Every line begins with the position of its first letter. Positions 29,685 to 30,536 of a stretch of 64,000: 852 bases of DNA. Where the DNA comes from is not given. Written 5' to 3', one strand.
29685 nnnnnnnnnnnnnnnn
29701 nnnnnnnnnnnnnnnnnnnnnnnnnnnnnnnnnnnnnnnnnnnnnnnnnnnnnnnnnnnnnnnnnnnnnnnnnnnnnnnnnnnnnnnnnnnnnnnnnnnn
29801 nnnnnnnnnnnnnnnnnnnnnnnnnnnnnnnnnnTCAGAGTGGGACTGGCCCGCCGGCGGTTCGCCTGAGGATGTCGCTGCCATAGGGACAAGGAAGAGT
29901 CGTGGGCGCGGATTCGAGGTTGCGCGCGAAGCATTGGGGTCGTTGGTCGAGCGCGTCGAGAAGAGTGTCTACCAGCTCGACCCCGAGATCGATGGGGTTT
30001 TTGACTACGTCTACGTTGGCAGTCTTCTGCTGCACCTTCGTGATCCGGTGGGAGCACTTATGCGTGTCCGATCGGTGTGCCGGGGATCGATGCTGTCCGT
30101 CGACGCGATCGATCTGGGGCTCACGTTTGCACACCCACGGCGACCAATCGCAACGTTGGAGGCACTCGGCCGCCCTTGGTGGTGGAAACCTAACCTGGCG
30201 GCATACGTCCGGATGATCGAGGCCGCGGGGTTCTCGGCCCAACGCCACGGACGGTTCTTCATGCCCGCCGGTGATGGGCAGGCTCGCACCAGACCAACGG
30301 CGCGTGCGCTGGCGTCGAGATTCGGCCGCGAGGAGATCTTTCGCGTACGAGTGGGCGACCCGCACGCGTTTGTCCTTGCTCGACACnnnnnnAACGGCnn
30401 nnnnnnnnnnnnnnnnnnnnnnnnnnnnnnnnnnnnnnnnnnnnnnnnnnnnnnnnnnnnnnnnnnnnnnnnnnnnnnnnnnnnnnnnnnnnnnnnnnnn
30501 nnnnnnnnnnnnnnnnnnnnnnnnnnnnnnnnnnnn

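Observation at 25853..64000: ~36-kb glycan-assembly super-locus that mixes ABC-transporter, Wzy_C/ligase and PCP/BY-kinase logic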

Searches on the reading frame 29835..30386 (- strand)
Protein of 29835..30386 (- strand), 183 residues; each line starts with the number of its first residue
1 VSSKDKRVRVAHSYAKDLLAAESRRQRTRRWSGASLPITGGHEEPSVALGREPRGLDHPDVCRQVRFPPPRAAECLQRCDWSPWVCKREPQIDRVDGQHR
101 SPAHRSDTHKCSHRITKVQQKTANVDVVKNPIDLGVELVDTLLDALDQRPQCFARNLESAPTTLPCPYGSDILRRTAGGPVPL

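Call 87: search_protein_families(library=pfam, proteins=[window:29835-30386:-], max_evalue=0.01)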
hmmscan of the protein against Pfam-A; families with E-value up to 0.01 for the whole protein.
window:29835-30386:- (183 aa): 0 families
